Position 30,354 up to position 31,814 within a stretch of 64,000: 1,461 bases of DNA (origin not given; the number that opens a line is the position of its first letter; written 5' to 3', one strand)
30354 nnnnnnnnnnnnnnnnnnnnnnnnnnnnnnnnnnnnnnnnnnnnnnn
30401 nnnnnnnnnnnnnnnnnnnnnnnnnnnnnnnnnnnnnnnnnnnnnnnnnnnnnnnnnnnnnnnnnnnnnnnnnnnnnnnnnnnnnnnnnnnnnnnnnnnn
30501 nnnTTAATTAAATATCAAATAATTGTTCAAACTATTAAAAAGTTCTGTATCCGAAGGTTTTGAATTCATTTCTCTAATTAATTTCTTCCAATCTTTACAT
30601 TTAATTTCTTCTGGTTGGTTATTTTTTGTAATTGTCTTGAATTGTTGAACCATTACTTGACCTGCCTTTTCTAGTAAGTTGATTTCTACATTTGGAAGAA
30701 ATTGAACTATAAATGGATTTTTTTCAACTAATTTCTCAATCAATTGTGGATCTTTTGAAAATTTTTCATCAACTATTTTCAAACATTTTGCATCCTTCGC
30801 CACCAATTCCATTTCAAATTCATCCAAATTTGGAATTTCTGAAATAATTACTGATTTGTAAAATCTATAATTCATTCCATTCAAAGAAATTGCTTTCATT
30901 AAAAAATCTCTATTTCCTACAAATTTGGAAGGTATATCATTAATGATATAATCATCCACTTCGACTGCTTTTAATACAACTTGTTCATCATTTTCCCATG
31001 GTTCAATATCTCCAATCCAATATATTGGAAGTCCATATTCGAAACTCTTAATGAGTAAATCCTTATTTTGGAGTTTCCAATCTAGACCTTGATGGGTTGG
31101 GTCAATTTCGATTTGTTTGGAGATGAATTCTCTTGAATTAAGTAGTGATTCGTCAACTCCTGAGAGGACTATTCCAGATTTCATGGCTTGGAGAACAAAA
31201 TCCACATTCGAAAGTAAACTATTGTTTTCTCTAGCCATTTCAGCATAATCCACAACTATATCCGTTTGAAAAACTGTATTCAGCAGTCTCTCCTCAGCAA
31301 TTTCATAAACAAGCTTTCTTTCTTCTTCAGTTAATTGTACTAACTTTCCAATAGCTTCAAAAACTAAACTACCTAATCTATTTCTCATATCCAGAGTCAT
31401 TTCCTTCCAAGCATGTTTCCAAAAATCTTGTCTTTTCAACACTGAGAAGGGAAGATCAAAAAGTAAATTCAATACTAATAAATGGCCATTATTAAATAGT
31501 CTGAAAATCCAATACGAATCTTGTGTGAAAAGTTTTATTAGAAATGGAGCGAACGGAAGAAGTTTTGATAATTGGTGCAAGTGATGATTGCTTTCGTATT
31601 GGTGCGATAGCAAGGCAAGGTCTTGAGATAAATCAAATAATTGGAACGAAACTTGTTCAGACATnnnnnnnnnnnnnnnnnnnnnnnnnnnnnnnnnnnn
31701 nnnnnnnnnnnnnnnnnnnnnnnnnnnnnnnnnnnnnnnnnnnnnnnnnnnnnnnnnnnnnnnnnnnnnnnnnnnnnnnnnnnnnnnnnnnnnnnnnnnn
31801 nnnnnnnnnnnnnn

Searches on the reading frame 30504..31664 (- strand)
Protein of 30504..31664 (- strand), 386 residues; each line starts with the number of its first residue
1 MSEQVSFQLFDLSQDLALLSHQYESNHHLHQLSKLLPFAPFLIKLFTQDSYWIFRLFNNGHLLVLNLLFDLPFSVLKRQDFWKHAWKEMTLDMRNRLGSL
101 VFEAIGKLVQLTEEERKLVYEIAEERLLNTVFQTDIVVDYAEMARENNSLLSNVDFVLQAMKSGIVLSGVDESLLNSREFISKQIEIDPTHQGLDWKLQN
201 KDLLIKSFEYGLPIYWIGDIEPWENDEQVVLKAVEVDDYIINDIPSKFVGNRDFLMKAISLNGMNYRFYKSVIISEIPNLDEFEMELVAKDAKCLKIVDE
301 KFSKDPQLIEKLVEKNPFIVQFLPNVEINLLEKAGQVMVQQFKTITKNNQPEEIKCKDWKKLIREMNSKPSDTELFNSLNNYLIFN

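Call 47: search_protein_families(library=pfam, proteins=[window:30504-31664:-], max_evalue=0.001)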
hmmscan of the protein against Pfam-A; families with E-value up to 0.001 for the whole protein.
window:30504-31664:- (386 aa): 1 family
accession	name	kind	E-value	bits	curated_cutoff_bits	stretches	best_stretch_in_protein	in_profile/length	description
PF13475.11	DUF4116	-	2.3e-20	72.3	24.9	2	226-269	1-44/49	Domain of unknown function (DUF4116)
